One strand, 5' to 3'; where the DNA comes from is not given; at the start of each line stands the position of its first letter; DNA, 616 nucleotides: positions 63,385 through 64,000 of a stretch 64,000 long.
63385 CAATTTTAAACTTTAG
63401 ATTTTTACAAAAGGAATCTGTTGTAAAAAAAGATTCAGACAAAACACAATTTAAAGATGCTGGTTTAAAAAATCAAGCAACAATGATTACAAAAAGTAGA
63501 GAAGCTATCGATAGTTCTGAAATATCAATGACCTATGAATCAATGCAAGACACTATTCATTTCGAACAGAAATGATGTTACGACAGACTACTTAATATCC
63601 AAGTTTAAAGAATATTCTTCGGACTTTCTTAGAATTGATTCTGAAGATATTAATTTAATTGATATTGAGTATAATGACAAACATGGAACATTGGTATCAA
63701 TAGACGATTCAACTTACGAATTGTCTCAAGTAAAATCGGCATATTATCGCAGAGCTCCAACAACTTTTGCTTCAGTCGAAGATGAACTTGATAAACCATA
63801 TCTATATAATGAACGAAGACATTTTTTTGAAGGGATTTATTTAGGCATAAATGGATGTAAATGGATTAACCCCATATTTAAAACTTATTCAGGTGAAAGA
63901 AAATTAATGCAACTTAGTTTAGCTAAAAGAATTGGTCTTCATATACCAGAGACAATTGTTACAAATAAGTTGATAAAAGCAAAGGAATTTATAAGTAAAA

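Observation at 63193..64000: Candidate graspetide (omega-ester RiPP) locus: two paralogous precursors and an ATP-grasp ligase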

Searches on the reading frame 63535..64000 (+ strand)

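Call 7: search_protein_families(library=pfam, proteins=[window:63535-64000:+], max_evalue=1)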
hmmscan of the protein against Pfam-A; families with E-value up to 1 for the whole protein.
window:63535-64000:+ (155 aa): 2 families
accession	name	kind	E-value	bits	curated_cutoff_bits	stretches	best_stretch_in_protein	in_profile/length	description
PF21068.3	ATPgraspMvdD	-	0.00016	22.1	27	1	7-114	3-117/121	MvdD pre-ATP grasp domain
PF21778.2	DUF6873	-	0.083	12.6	27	1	3-46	128-172/228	Family of unknown function (DUF6873)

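Call 8: search_protein_families(library=ncbifam, proteins=[window:63535-64000:+], max_evalue=1)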
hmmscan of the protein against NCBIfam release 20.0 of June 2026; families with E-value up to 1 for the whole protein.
window:63535-64000:+ (155 aa): 4 families
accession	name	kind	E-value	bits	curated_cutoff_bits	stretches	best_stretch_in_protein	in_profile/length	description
TIGR04187.1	GRASP_SAV_5884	subfamily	4.2e-22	78.7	350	1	7-154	3-155/312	ATP-grasp ribosomal peptide maturase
TIGR04185.1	ATPgraspMvdC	equivalog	1.9e-13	50.2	425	1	11-154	6-155/318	MvdC family ATP-grasp ribosomal peptide maturase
TIGR04184.1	ATPgraspMvdD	equivalog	8.1e-13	48.2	475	1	40-154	39-155/321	MvdD family ATP-grasp ribosomal peptide maturase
TIGR04192.1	GRASP_w_spasm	equivalog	3.2e-10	39.8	230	1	7-146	2-150/318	grasp-with-spasm system ATP-grasp peptide maturase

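Call 11: find_homologous_proteins(query=window:63535-64000:+)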
Query window:63535-64000:+ (155 aa): 1 proteins with E <= 0.001 among 16 candidates.
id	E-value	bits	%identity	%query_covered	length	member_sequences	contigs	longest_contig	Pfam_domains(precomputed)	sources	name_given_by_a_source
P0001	2.0e-60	221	67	99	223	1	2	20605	-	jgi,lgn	jgi:hypothetical protein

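Call 12: find_encoding_contigs(protein=P0001, flank=10000, max_places=6)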
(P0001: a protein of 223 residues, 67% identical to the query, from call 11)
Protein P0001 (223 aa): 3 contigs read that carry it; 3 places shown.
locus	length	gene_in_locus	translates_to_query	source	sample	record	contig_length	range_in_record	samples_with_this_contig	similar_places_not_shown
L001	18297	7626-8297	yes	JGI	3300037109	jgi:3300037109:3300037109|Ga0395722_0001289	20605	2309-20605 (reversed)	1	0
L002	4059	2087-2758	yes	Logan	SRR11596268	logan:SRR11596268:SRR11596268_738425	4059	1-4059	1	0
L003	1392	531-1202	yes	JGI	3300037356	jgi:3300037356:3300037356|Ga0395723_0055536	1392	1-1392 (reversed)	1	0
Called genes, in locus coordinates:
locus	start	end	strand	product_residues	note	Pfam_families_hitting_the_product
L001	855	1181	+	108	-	-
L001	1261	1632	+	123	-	PF21781:DUF6876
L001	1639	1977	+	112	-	-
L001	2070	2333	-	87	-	-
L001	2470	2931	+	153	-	PF04002:RadC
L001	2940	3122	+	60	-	-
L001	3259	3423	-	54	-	-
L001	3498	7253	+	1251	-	PF23653:DUF7149, PF25120:DUF7814, PF20473:MmeI_Mtase, PF07669:Eco57I, PF12950:TaqI_C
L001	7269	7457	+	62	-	-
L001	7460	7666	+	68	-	-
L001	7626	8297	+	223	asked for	-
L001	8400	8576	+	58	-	-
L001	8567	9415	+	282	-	-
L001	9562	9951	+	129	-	-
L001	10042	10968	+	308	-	PF14088:DUF4268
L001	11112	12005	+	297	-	PF13091:PLDc_2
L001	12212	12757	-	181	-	-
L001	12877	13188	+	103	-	-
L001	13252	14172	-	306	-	-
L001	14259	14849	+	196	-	-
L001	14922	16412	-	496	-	PF00691:OmpA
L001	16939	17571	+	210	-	-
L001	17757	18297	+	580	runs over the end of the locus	-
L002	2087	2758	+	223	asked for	-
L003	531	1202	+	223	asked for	-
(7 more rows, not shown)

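Call 18: find_related_loci(query=A1, collection=genome_contigs, flank=10000)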
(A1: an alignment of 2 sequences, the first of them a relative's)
Query A1 (223 aa) in genome_contigs; peptide patterns used: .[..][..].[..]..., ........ (x = any residue, [..] = any of these).
79 stretches matched a pattern, but none encodes a relative of the query by tblastn (E <= 1e-3).

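Call 26: search_protein_representatives(alignment_id=A1)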
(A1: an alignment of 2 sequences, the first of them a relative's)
Query: 2 sequences, 223 profile positions. Proteins with E-value up to 0.001 (for the whole library): 3938; up to 1e-10: 823; up to 1e-30: 15. The best 150 are listed.
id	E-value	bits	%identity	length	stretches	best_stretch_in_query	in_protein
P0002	3.0e-65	236.5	-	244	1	4-223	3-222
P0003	1.1e-61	224.8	-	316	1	4-223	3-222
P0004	1.4e-53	198.3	-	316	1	6-223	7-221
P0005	1.7e-52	194.7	-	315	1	6-223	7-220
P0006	4.7e-47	177.0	-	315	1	4-223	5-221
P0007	3.7e-46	174.0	-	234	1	5-186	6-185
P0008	3.8e-45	170.7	-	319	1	6-223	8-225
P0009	1.2e-40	156.0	-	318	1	5-223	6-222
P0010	3.4e-35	138.2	-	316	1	7-222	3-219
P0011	1.8e-32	129.3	-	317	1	7-223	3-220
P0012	2.2e-32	129.0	-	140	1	6-129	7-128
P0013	2.4e-32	128.9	-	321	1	8-223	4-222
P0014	2.4e-32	128.8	-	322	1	7-221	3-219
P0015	2.1e-31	125.8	-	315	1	7-223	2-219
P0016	2.6e-31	125.5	-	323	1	1-223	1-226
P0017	4.3e-30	121.5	-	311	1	7-223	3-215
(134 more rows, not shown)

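Call 28: find_encoding_contigs(protein=P0003, flank=6000, max_places=6)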
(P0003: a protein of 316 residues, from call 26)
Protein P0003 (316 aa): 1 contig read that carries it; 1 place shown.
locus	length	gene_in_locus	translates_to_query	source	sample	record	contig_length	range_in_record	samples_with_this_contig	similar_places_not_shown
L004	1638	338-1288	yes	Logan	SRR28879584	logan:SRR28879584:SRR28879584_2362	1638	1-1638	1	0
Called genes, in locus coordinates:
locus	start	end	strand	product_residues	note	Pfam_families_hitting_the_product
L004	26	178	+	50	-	-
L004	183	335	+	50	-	-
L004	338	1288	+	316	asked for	PF08443:RimK (weak)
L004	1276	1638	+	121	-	?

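Call 30: find_encoding_contigs(protein=P0004, flank=8000, max_places=5)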
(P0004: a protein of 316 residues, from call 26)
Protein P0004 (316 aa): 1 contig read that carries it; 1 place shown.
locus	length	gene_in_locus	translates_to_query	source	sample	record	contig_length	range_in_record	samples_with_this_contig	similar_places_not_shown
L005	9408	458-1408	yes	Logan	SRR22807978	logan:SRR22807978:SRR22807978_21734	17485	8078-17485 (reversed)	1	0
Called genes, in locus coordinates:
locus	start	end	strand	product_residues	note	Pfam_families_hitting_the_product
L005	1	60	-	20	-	?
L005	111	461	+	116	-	-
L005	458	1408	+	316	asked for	-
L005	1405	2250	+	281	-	-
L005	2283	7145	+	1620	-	PF13195:DUF4011, PF09848:SLFN-g3_helicase (faint), PF13245:AAA_19 (faint), PF13604:AAA_30 (faint), PF13086:AAA_11 (weak), PF13087:AAA_12, PF18741:MTES_1575, PF11784:DUF3320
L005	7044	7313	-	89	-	-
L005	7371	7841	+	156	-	-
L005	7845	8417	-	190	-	-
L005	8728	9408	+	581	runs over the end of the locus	PF19193:Tectonin (faint)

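Call 31: find_encoding_contigs(protein=P0005, flank=8000, max_places=5)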
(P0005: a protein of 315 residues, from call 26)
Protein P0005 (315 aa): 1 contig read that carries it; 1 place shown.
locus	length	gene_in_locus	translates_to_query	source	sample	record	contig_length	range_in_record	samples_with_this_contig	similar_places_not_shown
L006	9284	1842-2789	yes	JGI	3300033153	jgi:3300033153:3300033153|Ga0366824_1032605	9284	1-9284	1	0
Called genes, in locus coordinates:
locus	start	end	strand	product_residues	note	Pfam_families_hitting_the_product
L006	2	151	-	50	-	?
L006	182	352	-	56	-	-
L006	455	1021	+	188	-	PF00211:Guanylate_cyc (weak)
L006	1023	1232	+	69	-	-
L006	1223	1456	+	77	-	-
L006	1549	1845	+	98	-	-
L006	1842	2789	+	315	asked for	PF21068:ATPgraspMvdD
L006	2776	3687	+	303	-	-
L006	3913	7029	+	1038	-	PF02384:N6_Mtase, PF20473:MmeI_Mtase, PF07669:Eco57I, PF12950:TaqI_C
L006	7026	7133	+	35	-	-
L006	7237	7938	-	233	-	-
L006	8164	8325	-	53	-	-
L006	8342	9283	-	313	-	?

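Call 35: search_protein_families(library=pfam, proteins=[L001:8567-9412:+, L005:1405-2247:+, L006:2776-3684:+, P0003, P0004, P0005], max_evalue=1)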
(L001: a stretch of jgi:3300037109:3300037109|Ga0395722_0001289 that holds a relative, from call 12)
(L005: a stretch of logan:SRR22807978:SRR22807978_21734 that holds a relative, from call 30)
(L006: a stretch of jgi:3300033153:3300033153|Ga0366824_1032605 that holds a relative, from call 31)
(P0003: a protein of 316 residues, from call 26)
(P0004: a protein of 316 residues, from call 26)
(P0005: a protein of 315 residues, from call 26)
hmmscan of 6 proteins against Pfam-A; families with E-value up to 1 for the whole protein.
L001:8567-9412:+ (282 aa): 1 family
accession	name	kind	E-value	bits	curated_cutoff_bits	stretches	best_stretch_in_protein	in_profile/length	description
PF13567.11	DUF4131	-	0.8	9.8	31.6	0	90-129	10-48/165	Domain of unknown function (DUF4131)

L005:1405-2247:+ (281 aa): 0 families

L006:2776-3684:+ (303 aa): 3 families
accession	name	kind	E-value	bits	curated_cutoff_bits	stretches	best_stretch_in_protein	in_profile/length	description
PF09428.17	DUF2011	-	0.11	12.9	29.4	1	213-267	32-87/222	Fungal protein of unknown function (DUF2011)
PF06398.17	Pex24p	-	0.24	10.8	26.8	0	71-134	124-188/358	Integral peroxisomal membrane peroxin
PF04819.17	DUF716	-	0.8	9.7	25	1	79-123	27-70/138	Family of unknown function (DUF716)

P0003 (316 aa): 3 families
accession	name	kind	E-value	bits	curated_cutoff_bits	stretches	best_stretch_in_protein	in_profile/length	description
PF08443.16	RimK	-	3.3e-07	30.5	21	1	131-311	13-187/188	RimK-like ATP-grasp domain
PF02955.21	GSH-S_ATP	-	0.00012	22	23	1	130-276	6-153/175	Prokaryotic glutathione synthetase, ATP-grasp domain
PF21068.3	ATPgraspMvdD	-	0.0012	19.4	27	1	4-114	1-118/121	MvdD pre-ATP grasp domain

P0004 (316 aa): 2 families
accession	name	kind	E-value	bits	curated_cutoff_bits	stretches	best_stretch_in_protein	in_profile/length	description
PF08443.16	RimK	-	0.00045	20.3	21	1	195-309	72-186/188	RimK-like ATP-grasp domain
PF21068.3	ATPgraspMvdD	-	0.021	15.4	27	1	7-114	2-117/121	MvdD pre-ATP grasp domain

P0005 (315 aa): 5 families
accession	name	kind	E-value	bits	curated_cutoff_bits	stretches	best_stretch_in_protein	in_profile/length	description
PF21068.3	ATPgraspMvdD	-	4.9e-10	40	27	1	7-114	2-118/121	MvdD pre-ATP grasp domain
PF08443.16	RimK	-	2.8e-05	24.2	21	1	121-306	3-184/188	RimK-like ATP-grasp domain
PF02955.21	GSH-S_ATP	-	0.0055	16.6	23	1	134-274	10-153/175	Prokaryotic glutathione synthetase, ATP-grasp domain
PF02655.19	ATP-grasp_3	-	0.016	15.8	23.2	1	122-287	4-155/160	ATP-grasp domain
PF14398.11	ATPgrasp_YheCD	-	0.12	12.1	26.8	0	127-164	20-57/255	YheC/D like ATP-grasp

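Call 36: search_protein_families(library=padloc, proteins=[L001:8567-9412:+, L005:1405-2247:+, L006:2776-3684:+, P0003, P0004, P0005, window:63535-64000:+], max_evalue=1)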
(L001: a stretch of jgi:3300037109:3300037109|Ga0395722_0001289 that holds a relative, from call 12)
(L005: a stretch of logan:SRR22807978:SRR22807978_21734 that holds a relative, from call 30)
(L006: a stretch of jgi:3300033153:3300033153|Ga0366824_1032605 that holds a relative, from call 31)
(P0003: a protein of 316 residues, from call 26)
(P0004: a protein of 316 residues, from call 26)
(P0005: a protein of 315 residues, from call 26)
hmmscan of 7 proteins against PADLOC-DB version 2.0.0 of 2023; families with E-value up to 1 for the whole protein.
L001:8567-9412:+ (282 aa): 1 family
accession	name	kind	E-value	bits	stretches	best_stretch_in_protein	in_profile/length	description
PDLC02363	PycTM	-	0.00048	18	1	65-148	8-90/154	-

L005:1405-2247:+ (281 aa): 0 families

L006:2776-3684:+ (303 aa): 1 family
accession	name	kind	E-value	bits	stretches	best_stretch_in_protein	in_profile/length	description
PDLC02364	PycTM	-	0.0043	15.4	1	66-209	8-153/160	-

P0003 (316 aa): 0 families

P0004 (316 aa): 0 families

P0005 (315 aa): 0 families

window:63535-64000:+ (155 aa): 0 families

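Call 41: search_solved_structures(query=P0003, max_evalue=0.001, show_alignments=1)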
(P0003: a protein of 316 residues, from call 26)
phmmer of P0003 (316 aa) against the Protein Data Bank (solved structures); distinct sequences matched with E-value up to 0.001: 7.
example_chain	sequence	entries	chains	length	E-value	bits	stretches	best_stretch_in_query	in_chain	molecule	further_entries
5ig8_A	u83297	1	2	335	2.6e-29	105.4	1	7-309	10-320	ATP grasp ligase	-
7m4s_A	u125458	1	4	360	2.2e-28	102.3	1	91-312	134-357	AMdnB protein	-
5ig9_A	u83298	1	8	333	1.3e-26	96.6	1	10-298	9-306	ATP grasp ligase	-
7mgv_A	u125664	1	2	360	5.1e-25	91.3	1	121-304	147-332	CdnC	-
9bou_A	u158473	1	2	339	6.7e-18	67.9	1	5-309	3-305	MvdD-like pre-ATP grasp domain-containing protein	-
7drm_A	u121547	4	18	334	7.5e-08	34.9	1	110-304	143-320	ATP-grasp domain-containing protein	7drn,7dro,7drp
3vpb_A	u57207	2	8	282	0.00023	23.5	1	117-310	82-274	Putative acetylornithine deacetylase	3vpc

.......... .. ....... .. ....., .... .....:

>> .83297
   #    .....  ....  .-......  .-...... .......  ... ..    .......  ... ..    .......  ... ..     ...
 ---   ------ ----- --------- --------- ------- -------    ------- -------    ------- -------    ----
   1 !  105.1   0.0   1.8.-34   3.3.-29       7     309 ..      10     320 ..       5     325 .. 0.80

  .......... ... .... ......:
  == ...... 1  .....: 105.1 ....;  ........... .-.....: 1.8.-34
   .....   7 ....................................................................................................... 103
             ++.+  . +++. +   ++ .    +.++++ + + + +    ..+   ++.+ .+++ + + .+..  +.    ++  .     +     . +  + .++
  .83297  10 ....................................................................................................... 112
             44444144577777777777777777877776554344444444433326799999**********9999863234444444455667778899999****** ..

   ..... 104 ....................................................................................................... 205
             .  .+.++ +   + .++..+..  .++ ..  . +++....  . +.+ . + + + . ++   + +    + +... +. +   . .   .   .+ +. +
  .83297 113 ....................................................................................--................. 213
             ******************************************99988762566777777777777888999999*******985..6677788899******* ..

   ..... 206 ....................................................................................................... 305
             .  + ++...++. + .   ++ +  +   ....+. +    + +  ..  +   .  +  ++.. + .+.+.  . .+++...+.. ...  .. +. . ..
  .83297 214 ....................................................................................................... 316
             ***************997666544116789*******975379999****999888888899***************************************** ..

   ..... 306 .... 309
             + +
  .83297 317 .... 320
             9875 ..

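Call 42: search_solved_structures(query=window:63535-64000:+, max_evalue=0.01)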
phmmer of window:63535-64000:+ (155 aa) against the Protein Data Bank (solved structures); distinct sequences matched with E-value up to 0.01: 5.
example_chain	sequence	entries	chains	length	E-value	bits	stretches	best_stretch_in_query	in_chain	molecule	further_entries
5ig8_A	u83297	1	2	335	4.2e-07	33.2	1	30-154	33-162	ATP grasp ligase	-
7m4s_A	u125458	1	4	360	1.8e-06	31.1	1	53-153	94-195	AMdnB protein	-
5ig9_A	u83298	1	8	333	1e-05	28.7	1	42-153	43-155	ATP grasp ligase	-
9bou_A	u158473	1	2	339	0.00011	25.3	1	7-153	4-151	MvdD-like pre-ATP grasp domain-containing protein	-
7mgv_A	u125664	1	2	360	0.00028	24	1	45-155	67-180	CdnC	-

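Call 49: find_related_loci(query=A3, collection=genome_contigs, flank=8000)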
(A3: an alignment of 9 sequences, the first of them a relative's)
Query A3 (316 aa) in genome_contigs; peptide patterns used: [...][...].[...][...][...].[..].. (x = any residue, [..] = any of these).
123 stretches matched a pattern; 8 encode a relative of the query (tblastn E <= 1e-3); 8 distinct loci.
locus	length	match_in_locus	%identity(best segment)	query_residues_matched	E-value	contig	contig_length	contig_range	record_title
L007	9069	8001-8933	90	1-311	2e-175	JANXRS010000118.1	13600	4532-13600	MAG: Arcicella sp. isolate 336R_metabat_306 336R_k141_900562, whole genome shotgun sequence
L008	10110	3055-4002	78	1-316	8e-164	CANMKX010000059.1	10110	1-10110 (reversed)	uncultured Aquimarina sp. isolate 568.fasta genome assembly, contig: NODE_59, whole genome shotgun sequence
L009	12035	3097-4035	59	1-312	2e-123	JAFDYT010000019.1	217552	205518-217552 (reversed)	MAG: Bacteroidetes bacterium isolate SZAS-61 BACT-AMP-13__19__length-217627, whole genome shotgun sequence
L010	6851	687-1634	59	1-316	1e-119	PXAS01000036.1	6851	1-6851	MAG: PVC group bacterium isolate T3Sed10_216 T3-Sed10-C30051, whole genome shotgun sequence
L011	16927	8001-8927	55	4-313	2e-112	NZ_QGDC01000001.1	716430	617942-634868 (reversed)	Mucilaginibacter hurinus strain ZR32 contig_1_, whole genome shotgun sequence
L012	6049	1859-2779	47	4-313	2e-88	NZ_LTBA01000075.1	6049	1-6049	Clostridium tepidiprofundi DSM 19306 CLTE_contig000075, whole genome shotgun sequence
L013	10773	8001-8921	47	4-313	2e-87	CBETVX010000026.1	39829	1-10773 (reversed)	MAG TPA_asm: uncultured Eubacteriales bacterium isolate SRR13515399_binner123_Refined_12 genome assembly, contig: ERZ250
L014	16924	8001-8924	41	5-313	4e-71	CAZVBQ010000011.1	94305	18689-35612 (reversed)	MAG TPA_asm: uncultured Ignavibacteriaceae bacterium isolate binchicken_co20_425 genome assembly, contig: NODE_614_lengt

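Call 52: search_dna_similar(query=P0003, collection=plasmids, mode=protein, max_evalue=0.00001, max_rows=30)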
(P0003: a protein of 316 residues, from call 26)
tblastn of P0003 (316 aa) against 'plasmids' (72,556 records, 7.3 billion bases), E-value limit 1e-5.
Records with a match: 78; places in all: 87; records where one place covers at least 80% of the query: 13.
Best place of each record, by identity: <60% 78.
By first word of the organism name: Streptomyces 42; Nostoc 3; Embleya 3; Croceicoccus 2; Agrobacterium 2; Nocardiopsis 2; Rhizobium 2; Martelella 2; Kitasatospora 2; Pseudomonas 1; and 17 more.
By predicted mobility (MOB-suite, as given by PLSDB): non-mobilizable 60; conjugative 10; mobilizable 8.
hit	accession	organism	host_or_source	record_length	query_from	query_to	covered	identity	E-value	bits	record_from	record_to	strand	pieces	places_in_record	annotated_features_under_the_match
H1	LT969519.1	Pseudomonas aeruginosa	-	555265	1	312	99%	27.7%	6e-23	106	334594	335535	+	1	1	rimK_1: Ribosomal protein S6--L-glutamate ligase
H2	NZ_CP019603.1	Croceicoccus marinus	-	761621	1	312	99%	27.7%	2e-23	107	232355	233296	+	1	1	MvdC/MvdD family ATP grasp protein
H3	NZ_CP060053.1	Croceicoccus marinus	prokaryote,marine sediment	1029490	1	312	99%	27.7%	2e-23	107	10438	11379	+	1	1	none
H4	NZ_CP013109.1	Sinorhizobium americanum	Vachellia farnesiana,cell culture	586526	5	312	97%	27.8%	2e-20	99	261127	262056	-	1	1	hypothetical protein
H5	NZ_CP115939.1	Streptomyces goshikiensis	microorganism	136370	4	308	97%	26.1%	1e-20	99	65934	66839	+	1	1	tgmB: ATP-grasp ribosomal peptide maturase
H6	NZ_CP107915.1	Streptomyces sp. NBC_00445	-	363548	1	313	99%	25.2%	2e-7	60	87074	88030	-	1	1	tgmB: ATP-grasp ribosomal peptide maturase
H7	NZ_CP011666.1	Streptomyces sp. Mg1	-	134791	4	308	97%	25.8%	3e-20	99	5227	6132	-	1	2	tgmB: ATP-grasp ribosomal peptide maturase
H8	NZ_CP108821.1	Streptomyces chartreusis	-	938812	5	313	98%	24.5%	2e-15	84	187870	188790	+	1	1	tgmB: ATP-grasp ribosomal peptide maturase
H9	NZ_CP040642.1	Agrobacterium sp. T29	Single strain culture,soil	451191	66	312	78%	30.3%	2e-20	99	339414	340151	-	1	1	MvdC/MvdD family ATP grasp protein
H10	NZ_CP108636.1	Streptomyces sp. NBC_01136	-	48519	1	312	99%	23.5%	1e-21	102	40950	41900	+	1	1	tgmB: ATP-grasp ribosomal peptide maturase | tgmA: putative ATP-grasp-modified RiPP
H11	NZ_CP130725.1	Streptomyces sp. NBC_01238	-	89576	2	316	100%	23.2%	3e-16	87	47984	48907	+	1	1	MvdC/MvdD family ATP grasp protein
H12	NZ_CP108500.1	Streptomyces sp. NBC_01240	-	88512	2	316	100%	23.2%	2e-15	84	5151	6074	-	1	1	MvdC/MvdD family ATP grasp protein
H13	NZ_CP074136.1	Nocardiopsis changdeensis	Whole organism,soil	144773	65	308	77%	29.6%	1e-24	111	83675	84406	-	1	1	tgmB: ATP-grasp ribosomal peptide maturase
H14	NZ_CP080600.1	Nocardiopsis sp. MT53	Whole organism,soil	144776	65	308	77%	29.6%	1e-24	111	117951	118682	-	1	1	tgmB: ATP-grasp ribosomal peptide maturase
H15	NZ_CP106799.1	Streptomyces sp. HUAS 15-9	microorganism,rhizosphere soil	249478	66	308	77%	29.7%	1e-22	105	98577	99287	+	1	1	tgmB: ATP-grasp ribosomal peptide maturase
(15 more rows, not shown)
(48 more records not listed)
